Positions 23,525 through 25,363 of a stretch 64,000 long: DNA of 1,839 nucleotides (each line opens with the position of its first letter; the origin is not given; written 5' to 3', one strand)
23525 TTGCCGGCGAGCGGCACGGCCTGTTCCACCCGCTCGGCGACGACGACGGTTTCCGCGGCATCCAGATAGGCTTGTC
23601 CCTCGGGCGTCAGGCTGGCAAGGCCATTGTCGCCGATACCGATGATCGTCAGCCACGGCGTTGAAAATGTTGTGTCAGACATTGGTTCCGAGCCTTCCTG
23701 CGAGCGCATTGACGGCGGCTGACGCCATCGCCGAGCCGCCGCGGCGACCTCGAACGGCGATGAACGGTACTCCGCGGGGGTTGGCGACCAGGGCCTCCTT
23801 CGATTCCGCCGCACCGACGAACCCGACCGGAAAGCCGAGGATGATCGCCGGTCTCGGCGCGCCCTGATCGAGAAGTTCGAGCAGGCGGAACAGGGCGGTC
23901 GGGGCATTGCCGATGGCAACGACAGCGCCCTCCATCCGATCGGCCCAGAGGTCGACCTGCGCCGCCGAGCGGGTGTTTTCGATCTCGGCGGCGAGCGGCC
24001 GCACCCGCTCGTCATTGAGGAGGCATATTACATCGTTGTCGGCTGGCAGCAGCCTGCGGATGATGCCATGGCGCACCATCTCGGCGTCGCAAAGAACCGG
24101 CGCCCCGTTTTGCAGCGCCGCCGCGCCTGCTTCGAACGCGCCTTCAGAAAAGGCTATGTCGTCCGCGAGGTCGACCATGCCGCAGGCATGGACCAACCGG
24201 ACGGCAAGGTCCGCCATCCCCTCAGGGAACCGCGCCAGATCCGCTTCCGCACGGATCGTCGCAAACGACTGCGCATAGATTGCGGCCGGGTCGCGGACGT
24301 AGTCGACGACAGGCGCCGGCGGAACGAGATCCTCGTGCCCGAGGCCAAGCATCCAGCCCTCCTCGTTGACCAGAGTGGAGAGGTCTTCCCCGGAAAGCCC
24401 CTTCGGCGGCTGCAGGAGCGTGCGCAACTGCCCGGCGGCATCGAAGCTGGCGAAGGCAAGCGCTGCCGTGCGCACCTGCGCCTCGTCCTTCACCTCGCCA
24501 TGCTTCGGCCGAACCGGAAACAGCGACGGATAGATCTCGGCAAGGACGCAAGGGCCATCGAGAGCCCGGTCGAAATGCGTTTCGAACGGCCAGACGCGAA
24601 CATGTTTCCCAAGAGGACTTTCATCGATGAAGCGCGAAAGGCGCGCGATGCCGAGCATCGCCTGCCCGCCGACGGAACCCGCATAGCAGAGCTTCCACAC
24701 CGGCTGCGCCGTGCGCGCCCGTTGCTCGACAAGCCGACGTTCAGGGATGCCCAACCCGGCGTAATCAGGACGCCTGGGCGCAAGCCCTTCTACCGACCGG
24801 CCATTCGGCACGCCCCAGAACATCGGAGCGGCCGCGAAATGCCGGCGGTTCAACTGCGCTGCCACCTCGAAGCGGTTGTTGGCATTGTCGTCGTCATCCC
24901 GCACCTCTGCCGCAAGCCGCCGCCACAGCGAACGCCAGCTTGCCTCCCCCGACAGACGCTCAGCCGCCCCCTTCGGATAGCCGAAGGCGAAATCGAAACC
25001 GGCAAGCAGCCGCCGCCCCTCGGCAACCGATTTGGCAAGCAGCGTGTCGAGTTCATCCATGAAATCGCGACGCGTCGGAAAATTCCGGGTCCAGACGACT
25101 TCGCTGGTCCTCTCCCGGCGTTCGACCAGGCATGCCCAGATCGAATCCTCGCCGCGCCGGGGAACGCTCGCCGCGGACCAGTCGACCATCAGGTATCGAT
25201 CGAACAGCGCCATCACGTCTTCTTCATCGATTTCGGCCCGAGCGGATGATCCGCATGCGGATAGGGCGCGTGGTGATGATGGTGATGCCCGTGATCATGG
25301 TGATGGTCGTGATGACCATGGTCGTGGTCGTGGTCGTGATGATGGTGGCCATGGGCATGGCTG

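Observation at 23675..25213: CobH (precorrin-8X methylmutase) carries a ~300-aa N-terminal domain of unknown function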

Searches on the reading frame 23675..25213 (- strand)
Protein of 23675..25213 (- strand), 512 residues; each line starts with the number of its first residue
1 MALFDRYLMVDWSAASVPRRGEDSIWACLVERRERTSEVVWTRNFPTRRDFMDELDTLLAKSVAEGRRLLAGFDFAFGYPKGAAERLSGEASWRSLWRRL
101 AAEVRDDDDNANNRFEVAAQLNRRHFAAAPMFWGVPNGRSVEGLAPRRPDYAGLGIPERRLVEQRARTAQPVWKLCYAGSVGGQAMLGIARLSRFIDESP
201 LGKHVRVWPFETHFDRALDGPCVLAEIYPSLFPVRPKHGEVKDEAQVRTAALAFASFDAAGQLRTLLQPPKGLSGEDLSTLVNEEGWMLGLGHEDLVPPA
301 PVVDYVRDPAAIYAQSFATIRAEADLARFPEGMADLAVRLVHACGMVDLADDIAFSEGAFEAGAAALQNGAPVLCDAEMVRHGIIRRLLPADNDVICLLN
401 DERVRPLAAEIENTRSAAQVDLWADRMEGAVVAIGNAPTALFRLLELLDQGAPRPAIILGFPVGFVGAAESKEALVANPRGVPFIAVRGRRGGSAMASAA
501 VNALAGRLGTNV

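Call 3: search_protein_families(library=pfam, proteins=[window:23675-25213:-], max_evalue=1)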
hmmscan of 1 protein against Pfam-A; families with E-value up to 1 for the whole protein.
window:23675-25213:- (512 aa): 1 family
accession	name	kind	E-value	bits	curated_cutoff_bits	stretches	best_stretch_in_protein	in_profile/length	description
PF02570.20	CbiC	-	2.4e-71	239.9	22.5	1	312-505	2-194/196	Precorrin-8X methylmutase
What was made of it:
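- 23678..24304 (-): CobH/CbiC precorrin-8X (cobalt-precorrin-8) methylmutase domain (aa 304-512). The stop codon is at 23677-23675. PF02570, E=2e-71 (call 3).
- Checked: Pfam finds only CbiC (PF02570), at aa 312-505, E=2e-71 (call 3).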

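Call 4: search_protein_families(library=ncbifam, proteins=[window:23675-25213:-], max_evalue=1)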
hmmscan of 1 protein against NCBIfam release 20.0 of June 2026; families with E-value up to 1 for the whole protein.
window:23675-25213:- (512 aa): 8 families
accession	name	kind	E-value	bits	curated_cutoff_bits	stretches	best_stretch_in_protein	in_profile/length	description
NF006136.0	PRK08285.1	equivalog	1.7e-99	331.7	276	1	303-506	3-206/209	precorrin-8X methylmutase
NF011066.0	PRK14495.1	equivalog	1.2e-53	182.7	596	1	4-295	167-445/452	putative molybdopterin-guanine dinucleotide biosynthesis protein MobB/unknown domain fusion protein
NF004057.0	PRK05575.1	equivalog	2.2e-42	145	311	1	304-504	2-200/207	precorrin-8X methylmutase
NF006137.0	PRK08286.1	equivalog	3.6e-37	128.1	294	1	304-506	2-208/214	cobalt-precorrin-8 methylmutase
NF004901.0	PRK06264.1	equivalog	4e-36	124.9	261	1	325-504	32-203/212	cobalt-precorrin-8 methylmutase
NF004620.0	PRK05954.1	equivalog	5.1e-34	117.7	264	1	311-504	7-195/205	precorrin-8X methylmutase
NF004449.0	PRK05782.1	equivalog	2.1e-31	109.2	298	1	302-505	134-327/333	bifunctional sirohydrochlorin cobalt chelatase/precorrin-8X methylmutase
NF004619.0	PRK05953.1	equivalog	5.2e-24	84.9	278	1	314-504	8-193/208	precorrin-8X methylmutase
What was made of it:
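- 24326..25213 (-): X domain (aa 1-296). It has a predicted RNase-H-like core with a helical insertion. Conserved carboxylates: D11 (25183-25181), D74 (24994-24992), E226 (24538-24536) and D243 (24487-24485). Invariant arginines: R48, R114 and R160. NF011066 'unknown domain', positions 167-445, E=1e-53 (call 4).
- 23678..24304 (-): NF006136, 331.7 bits against a cutoff of 276 (call 4).
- On CobH/CbiC precorrin-8X methylmutase (PF02570; NF006136): NF006136: 331.7 bits (cutoff 276), aa 303-506 (calls 3, 4).
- On NF011066 MobB/unknown-domain fusion: The score is 182.7 bits against a cutoff of 596 (call 4).
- Closest known: Archaeal bifunctional CbiX-CbiC. Same: The CbiC domain of the window protein matches it at 2e-31 (call 4).
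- Checked: NCBIfam NF006136 (precorrin-8X methylmutase) matches aa 303-506 with 331.7 bits against a cutoff of 276 (call 4).
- NCBIfam NF011066, a MobB-X fusion (call 4).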

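Call 45: predict_structure(alignment_id=A2)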
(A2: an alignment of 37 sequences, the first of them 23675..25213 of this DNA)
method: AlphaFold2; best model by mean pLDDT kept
length: 512 residues; sequences in the alignment: 37
mean_pLDDT: 93.5   pTM: 0.67
mean pLDDT of the five models: 93.5, 92.6, 92.2, 90.5, 90.4
residues with pLDDT >= 90: 428; 70-90: 70; 50-70: 13; < 50: 1
segments of 3 or more residues with pLDDT < 50: none
pLDDT, mean of each block of 10 residues (from residue 1): 94 86 88 89 95 98 98 98 97 98 96 96 91 89 90 81 91 88 96 97 98 94 95 89 94 94 95 95 97 79 74 92 96 95 95 97 98 98 93 97 97 97 96 98 98 98 95 98 98 97 85 47
secondary structure, 60 per line:
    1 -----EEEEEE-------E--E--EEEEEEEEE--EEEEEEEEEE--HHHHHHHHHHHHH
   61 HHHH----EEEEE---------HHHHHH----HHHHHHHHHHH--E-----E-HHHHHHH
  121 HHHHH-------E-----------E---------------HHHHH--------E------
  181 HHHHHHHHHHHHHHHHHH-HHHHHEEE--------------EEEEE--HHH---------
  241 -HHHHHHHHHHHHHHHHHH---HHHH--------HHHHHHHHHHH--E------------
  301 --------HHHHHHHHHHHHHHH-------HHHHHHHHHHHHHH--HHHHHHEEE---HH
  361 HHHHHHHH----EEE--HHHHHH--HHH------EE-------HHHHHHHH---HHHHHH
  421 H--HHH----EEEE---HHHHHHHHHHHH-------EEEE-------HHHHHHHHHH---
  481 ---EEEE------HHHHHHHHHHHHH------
elements in order: E6-11 E25-33 E36-45 H48-64 E69-73 H83-88 H93-103 H114-125 H161-165 H181-198 H200-204 E205-207 E222-226 H242-259 H263-266 H275-285 H309-323 H331-344 H347-352 E353-355 H359-368 E373-375 H378-383 H404-411 H415-421 E431-434 H438-449 E457-460 H468-477 E484-487 H494-506
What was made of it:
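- The full-length model gives two rigid domains with a loose linker (pTM 0.67) (call 45). The full-length model shows no fixed X-CobH interface (call 45).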

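Call 58: search_dna_similar(query=window:23675-25213:-, collection=plasmids, mode=protein, max_rows=25)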
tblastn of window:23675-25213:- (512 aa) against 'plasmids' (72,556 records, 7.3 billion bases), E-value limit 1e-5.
Records with a match: 478; places in all: 481; records where one place covers at least 80% of the query: 0.
Best place of each record, by identity: 60-80% 111; <60% 367.
By first word of the organism name: Rhizobium 141; Ralstonia 129; Pseudosulfitobacter 45; Thermus 34; Sphingobium 13; Azospirillum 11; Paracoccus 7; Novosphingobium 6; Sinorhizobium 5; Alloyangia 4; and 58 more.
By predicted mobility (MOB-suite, as given by PLSDB): non-mobilizable 300; mobilizable 152; conjugative 26.
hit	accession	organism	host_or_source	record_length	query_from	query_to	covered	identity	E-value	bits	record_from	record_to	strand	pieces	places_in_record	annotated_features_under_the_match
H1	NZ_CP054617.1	Azospirillum oryzae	cell culture,soil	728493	299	485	37%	65.2%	3e-60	222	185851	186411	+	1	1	precorrin-8X methylmutase | cobG: precorrin-3B synthase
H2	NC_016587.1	Azospirillum lipoferum 4B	-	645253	299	485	37%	64.7%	1e-63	232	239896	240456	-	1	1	precorrin-8X methylmutase | cobG: precorrin-3B synthase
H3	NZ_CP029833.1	Azospirillum ramasamyi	single cell,Cow dung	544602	299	485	37%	64.7%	2e-62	228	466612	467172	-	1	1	precorrin-8X methylmutase | cobG: precorrin-3B synthase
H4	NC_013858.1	Azospirillum sp. B510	-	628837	299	485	37%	64.2%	2e-58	216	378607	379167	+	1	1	precorrin-8X methylmutase | cobG: precorrin-3B synthase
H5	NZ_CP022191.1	Alloyangia pacifica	cell culture,oil-contaminated sediment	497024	4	297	57%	40.7%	2e-42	169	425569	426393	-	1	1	gephyrin-like molybdotransferase Glp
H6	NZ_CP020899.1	Rhizobium phaseoli Brasil 5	Phaseolus vulgaris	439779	285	484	39%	59.5%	2e-57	214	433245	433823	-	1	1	precorrin-8X methylmutase | cobG: precorrin-3B synthase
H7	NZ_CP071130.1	Caballeronia sp. M1242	Homo sapiens,ETA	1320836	301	485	36%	63.8%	1e-59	220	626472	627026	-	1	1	none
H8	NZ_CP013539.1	Rhizobium phaseoli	Phaseolus vulgaris,Whole ...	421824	285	484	39%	59.0%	1e-57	214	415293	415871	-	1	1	precorrin-8X methylmutase | cobG: precorrin-3B synthase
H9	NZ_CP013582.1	Rhizobium phaseoli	Phaseolus vulgaris,Whole ...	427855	285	484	39%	59.0%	1e-57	214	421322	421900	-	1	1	precorrin-8X methylmutase | cobG: precorrin-3B synthase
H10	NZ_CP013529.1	Rhizobium phaseoli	Phaseolus vulgaris,Whole ...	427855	285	484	39%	59.0%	1e-57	214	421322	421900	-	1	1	precorrin-8X methylmutase | cobG: precorrin-3B synthase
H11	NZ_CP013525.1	Rhizobium phaseoli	Phaseolus vulgaris,Whole ...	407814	285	484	39%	59.0%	2e-57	213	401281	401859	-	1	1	precorrin-8X methylmutase | cobG: precorrin-3B synthase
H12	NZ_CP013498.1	Rhizobium sp. N621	Phaseolus vulgaris,Whole ...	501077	285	484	39%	59.0%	2e-57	213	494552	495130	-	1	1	precorrin-8X methylmutase | cobG: precorrin-3B synthase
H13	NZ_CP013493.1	Rhizobium sp. N6212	Phaseolus vulgaris,Whole ...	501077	285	484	39%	59.0%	2e-57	213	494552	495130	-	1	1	precorrin-8X methylmutase | cobG: precorrin-3B synthase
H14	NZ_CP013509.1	Rhizobium sp. N1341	Phaseolus vulgaris,Whole ...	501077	285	484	39%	59.0%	2e-57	213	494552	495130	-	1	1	precorrin-8X methylmutase | cobG: precorrin-3B synthase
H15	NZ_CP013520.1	Rhizobium sp. N113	Phaseolus vulgaris,Whole ...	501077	285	484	39%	59.0%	2e-57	213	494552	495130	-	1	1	precorrin-8X methylmutase | cobG: precorrin-3B synthase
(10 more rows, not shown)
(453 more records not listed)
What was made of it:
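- cbiX-X occupies the position directly upstream of cobH that cobG holds in classical clusters (Azospirillum, R. phaseoli; call 58).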

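Call 59: get_annotated_region(hit=H5, flank=9000)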
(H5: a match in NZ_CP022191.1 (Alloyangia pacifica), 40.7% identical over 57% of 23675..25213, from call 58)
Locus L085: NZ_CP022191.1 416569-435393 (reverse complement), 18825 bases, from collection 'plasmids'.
description: Alloyangia pacifica strain YSBP01 plasmid unnamed1, complete sequence
organism: Alloyangia pacifica (NCBI taxid 311180)
taxonomy: Bacteria; Pseudomonadota; Alphaproteobacteria; Rhodobacterales; Roseobacteraceae; Alloyangia; Alloyangia pacifica
host: -; source: cell culture,oil-contaminated sediment; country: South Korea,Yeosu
typing (MOB-suite, as given by PLSDB): non-mobilizable; replicon rep_cluster_567
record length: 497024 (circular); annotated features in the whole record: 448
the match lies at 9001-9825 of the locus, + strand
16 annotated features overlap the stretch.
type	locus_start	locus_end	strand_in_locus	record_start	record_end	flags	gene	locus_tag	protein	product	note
CDS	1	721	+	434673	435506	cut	-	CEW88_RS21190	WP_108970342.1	3-keto-5-aminohexanoate cleavage protein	-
CDS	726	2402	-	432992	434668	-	-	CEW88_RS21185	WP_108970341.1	BCCT family transporter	GO:0071705 - nitrogen compound transport [Evidence IEA]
CDS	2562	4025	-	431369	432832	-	-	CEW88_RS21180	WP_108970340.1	aldehyde dehydrogenase family protein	-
CDS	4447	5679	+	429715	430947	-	-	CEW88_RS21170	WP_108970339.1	urate hydroxylase PuuD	-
CDS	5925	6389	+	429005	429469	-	-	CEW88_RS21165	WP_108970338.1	GNAT family N-acetyltransferase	-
CDS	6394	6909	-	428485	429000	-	-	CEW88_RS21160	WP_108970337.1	DUF2478 domain-containing protein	-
CDS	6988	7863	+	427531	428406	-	-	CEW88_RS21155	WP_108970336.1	formate dehydrogenase accessory sulfurtransferase FdhD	-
CDS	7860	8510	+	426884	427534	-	mobA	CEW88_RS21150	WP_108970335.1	molybdenum cofactor guanylyltransferase MobA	GO:0006777 - Mo-molybdopterin cofactor biosynthetic process [Evidence IEA]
CDS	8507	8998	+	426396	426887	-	mobB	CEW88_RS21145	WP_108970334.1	molybdopterin-guanine dinucleotide biosynthesis protein B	GO:0006777 - Mo-molybdopterin cofactor biosynthetic process [Evidence IEA]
CDS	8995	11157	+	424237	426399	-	-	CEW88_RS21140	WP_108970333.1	gephyrin-like molybdotransferase Glp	-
CDS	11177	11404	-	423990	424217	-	-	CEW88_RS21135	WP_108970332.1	sulfurtransferase TusA family protein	-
CDS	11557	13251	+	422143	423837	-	-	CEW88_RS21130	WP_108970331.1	NAD(P)H-dependent oxidoreductase subunit E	-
CDS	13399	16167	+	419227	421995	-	fdhF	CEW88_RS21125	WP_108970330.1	formate dehydrogenase subunit alpha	GO:0015942 - formate metabolic process [Evidence IEA]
CDS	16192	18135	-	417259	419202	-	-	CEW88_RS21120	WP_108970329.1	HAMP domain-containing sensor histidine kinase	-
CDS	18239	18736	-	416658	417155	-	-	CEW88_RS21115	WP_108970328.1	DUF6505 family protein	-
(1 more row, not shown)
